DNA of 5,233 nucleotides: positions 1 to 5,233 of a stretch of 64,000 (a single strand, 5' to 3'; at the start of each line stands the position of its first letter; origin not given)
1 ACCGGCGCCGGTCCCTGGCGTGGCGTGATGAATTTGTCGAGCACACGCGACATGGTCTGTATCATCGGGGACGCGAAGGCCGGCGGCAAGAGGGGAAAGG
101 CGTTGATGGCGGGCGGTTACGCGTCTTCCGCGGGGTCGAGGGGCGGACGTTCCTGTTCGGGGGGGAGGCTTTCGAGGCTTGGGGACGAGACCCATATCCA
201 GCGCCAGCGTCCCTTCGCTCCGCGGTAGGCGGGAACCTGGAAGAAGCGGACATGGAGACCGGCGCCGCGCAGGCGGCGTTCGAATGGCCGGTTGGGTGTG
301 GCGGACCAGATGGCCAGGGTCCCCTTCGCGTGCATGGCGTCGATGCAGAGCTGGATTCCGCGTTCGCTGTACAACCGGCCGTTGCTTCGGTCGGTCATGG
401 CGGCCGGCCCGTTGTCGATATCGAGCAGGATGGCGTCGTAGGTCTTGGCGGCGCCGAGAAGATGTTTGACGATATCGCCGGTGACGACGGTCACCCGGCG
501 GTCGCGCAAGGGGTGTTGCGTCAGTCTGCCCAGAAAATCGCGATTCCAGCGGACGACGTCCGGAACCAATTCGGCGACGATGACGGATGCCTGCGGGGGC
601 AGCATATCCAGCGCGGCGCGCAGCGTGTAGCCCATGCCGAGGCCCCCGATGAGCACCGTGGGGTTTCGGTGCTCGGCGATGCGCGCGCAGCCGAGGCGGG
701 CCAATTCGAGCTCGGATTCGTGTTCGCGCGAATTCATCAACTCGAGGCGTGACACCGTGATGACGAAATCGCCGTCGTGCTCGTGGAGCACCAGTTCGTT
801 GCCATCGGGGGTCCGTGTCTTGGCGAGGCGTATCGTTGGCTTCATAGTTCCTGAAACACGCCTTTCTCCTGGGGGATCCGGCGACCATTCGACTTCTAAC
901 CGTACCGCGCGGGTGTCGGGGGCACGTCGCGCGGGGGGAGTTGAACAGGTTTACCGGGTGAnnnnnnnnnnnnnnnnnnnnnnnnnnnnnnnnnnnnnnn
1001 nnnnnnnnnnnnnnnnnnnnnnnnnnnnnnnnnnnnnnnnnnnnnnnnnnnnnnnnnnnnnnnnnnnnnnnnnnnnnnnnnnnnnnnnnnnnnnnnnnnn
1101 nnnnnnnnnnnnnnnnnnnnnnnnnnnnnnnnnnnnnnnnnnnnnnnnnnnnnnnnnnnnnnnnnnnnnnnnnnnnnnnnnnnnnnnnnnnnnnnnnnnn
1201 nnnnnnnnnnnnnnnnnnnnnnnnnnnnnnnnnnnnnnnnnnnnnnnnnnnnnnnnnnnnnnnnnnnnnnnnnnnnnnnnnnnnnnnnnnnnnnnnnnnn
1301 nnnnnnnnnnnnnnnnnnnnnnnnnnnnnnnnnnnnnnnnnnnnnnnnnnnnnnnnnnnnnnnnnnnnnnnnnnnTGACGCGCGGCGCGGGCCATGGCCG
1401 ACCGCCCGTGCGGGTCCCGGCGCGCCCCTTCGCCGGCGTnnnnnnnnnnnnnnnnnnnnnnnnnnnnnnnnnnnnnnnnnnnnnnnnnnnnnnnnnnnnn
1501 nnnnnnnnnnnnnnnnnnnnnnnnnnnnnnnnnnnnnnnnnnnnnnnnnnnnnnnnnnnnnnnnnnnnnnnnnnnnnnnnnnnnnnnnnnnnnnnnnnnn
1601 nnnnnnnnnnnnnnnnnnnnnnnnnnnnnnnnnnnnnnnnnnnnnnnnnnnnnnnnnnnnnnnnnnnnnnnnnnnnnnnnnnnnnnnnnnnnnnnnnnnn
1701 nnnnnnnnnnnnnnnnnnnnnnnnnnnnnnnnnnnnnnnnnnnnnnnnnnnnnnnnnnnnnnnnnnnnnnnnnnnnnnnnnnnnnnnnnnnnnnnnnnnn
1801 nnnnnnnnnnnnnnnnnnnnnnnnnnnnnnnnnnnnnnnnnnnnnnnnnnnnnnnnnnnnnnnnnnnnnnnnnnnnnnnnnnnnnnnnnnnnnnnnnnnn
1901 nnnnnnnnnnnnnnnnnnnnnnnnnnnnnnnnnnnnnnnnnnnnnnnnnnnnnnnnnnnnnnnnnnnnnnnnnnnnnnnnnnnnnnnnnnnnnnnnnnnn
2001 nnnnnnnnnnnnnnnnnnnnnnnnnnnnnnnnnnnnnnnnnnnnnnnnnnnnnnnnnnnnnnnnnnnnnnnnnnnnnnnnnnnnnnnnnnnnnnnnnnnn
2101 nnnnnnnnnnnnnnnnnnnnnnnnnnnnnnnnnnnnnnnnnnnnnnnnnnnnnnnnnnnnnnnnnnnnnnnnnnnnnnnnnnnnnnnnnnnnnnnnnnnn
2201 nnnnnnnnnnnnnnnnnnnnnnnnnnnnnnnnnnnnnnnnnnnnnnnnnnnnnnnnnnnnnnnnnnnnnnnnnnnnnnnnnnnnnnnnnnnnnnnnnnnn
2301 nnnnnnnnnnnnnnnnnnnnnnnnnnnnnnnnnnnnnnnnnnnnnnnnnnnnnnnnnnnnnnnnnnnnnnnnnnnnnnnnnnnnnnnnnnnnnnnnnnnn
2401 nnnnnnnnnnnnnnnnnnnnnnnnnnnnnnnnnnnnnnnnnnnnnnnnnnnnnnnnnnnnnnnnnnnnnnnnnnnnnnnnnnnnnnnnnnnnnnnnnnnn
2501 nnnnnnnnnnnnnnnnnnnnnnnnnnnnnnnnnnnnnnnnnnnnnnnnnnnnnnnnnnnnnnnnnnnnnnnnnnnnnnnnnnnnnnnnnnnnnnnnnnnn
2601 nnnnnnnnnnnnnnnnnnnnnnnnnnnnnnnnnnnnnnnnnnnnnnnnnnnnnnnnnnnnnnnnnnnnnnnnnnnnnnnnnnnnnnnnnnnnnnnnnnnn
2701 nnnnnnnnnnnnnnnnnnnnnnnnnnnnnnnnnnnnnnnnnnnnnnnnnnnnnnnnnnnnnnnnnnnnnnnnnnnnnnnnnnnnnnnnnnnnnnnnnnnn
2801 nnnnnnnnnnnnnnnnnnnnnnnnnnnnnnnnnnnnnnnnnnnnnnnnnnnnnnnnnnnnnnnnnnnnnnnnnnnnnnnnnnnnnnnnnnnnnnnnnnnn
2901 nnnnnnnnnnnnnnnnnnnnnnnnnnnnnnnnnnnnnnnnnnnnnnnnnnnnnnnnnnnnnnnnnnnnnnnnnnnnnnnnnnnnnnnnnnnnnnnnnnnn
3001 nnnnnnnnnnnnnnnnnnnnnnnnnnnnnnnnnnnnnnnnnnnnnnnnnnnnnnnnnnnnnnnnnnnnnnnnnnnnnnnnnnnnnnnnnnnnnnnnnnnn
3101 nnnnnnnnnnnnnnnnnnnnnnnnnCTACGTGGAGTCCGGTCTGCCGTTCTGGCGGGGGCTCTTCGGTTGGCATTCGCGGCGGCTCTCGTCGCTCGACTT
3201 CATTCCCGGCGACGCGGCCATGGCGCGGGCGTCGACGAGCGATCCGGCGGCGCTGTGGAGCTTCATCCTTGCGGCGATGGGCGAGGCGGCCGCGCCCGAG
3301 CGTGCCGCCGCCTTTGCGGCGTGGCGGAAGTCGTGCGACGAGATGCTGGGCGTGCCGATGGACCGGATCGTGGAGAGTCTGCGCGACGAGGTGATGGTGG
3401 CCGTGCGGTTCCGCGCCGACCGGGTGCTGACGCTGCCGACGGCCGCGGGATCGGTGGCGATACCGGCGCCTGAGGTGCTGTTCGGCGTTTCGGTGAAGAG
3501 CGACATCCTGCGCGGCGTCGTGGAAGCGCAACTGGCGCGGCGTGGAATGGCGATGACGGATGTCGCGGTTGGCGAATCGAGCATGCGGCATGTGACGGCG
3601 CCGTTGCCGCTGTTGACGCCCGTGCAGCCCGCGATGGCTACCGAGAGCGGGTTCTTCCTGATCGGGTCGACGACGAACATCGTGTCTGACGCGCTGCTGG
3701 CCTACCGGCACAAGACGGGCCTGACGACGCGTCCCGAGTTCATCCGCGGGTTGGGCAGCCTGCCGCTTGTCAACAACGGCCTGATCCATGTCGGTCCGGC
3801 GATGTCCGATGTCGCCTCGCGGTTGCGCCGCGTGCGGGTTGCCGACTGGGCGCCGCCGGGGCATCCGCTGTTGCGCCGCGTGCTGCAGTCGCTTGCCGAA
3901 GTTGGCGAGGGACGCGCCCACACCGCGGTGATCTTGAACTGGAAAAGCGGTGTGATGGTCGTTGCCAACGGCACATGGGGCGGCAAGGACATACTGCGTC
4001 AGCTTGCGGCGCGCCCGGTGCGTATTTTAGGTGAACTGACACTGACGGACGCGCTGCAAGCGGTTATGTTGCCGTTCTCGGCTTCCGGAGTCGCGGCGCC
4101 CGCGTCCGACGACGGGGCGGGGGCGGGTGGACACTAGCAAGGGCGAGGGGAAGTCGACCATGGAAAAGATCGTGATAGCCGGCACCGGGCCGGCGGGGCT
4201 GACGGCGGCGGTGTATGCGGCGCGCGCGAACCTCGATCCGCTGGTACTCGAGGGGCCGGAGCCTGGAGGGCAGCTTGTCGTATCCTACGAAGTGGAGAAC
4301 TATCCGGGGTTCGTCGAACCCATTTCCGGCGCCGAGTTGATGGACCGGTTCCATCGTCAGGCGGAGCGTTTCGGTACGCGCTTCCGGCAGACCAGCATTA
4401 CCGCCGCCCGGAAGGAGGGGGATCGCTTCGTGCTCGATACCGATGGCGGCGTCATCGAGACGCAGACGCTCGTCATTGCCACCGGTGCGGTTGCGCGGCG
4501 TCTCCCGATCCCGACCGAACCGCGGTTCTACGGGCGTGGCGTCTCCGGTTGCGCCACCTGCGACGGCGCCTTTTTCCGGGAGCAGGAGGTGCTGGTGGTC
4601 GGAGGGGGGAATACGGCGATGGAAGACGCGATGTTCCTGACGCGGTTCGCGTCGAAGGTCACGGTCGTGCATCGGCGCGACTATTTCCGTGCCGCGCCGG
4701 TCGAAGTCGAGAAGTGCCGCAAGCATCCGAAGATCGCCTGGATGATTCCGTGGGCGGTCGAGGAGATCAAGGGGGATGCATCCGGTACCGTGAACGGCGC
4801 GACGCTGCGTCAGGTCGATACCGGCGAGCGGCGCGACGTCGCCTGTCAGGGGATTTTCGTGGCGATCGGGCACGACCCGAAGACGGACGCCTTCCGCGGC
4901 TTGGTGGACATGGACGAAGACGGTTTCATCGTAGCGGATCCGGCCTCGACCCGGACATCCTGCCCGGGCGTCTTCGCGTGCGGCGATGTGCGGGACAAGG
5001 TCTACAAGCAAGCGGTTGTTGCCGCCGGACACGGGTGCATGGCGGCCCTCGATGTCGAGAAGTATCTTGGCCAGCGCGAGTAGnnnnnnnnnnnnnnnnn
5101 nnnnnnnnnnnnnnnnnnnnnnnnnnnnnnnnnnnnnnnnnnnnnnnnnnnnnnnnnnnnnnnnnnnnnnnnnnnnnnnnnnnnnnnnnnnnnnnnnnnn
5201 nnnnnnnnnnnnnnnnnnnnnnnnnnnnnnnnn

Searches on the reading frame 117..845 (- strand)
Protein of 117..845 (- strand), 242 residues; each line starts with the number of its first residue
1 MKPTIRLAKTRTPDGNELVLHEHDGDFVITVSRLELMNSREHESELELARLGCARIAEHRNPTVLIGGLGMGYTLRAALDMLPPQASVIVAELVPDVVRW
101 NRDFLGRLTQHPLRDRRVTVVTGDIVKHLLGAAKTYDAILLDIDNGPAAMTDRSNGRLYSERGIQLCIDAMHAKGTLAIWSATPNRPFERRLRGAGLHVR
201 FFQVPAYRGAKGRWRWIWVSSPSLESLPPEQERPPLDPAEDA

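Call 16: search_protein_families(library=ncbifam, proteins=[window:117-845:-], max_evalue=0.001)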
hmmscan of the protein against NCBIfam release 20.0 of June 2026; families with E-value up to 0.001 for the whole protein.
window:117-845:- (242 aa): 3 families
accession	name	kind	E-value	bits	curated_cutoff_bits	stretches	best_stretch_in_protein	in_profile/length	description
NF002956.0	PRK03612.1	equivalog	4.7e-11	41.8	472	1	58-185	297-421/522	polyamine aminopropyltransferase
NF002010.0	PRK00811.1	equivalog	1.6e-07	30.9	260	1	59-179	77-191/287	polyamine aminopropyltransferase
TIGR00417.1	speE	equivalog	7.1e-05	22.2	249.55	1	58-175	69-180/271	spermidine synthase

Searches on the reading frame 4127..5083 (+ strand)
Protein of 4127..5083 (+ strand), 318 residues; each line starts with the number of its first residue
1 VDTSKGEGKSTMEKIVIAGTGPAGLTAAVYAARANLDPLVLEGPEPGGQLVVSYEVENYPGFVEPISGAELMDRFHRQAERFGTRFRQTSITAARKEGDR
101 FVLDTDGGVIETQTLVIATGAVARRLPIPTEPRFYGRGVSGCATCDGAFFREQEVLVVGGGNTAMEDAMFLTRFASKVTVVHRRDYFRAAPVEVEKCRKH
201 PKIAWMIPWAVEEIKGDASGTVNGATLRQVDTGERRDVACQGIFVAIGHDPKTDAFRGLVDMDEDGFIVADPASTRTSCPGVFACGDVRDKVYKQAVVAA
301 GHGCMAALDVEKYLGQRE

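Call 16: search_protein_families(library=ncbifam, proteins=[window:4127-5083:+], max_evalue=0.001)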
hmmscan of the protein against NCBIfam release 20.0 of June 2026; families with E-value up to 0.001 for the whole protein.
window:4127-5083:+ (318 aa): 71 families (the best 25 are shown)
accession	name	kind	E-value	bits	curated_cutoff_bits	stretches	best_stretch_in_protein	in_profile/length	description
TIGR01292.1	TRX_reduct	equivalog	4.2e-109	364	343.45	1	14-314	2-300/300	thioredoxin-disulfide reductase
NF007614.0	PRK10262.1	equivalog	5.4e-83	278.8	644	1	10-315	4-315/321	thioredoxin-disulfide reductase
TIGR03143.1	AhpF_homolog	hypoth_equivalog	9.9e-83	278.6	687.65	1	14-316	6-310/555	putative alkyl hydroperoxide reductase F subunit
TIGR03140.1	AhpF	equivalog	9.7e-59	199.2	502.9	1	12-310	212-508/515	alkyl hydroperoxide reductase subunit F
NF009410.0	PRK12771.1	subfamily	4.1e-20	71.9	516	1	152-317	268-448/566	NAD(P)-binding protein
TIGR01350.1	lipoamide_DH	equivalog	5.9e-19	68.1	408.8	1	108-309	128-328/461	dihydrolipoyl dehydrogenase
TIGR04018.1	Bthiol_YpdA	hypoth_equivalog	1.1e-17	63.8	339.9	1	89-292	91-292/316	YpdA family putative bacillithiol disulfide reductase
TIGR01316.1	gltA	equivalog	4.5e-17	62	471.75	1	153-314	273-449/449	NADPH-dependent glutamate synthase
TIGR02053.1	MerA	equivalog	3.3e-15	56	454.45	1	103-309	121-327/465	mercury(II) reductase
NF009414.0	PRK12778.1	equivalog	9.1e-14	50.6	1103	1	153-315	571-750/752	bifunctional dihydroorotate dehydrogenase B NAD binding subunit/NADPH-dependent glutamate synthase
NF009409.0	PRK12770.1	subfamily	2.3e-13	50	343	1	151-317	172-353/360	putative glutamate synthase subunit beta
TIGR03315.1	Se_ygfK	equivalog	2.4e-13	48.5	835.3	1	4-290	529-816/1012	putative selenate reductase subunit YgfK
NF005883.0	PRK07845.1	equivalog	1.1e-12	47.7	479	1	109-307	137-331/466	NAD(P)H-quinone dehydrogenase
TIGR03452.1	mycothione_red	equivalog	1.2e-12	47.4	635.65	1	153-292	170-308/452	mycothione reductase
NF005884.0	PRK07846.1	equivalog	1.6e-12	46.8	501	1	106-292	125-307/454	mycothione reductase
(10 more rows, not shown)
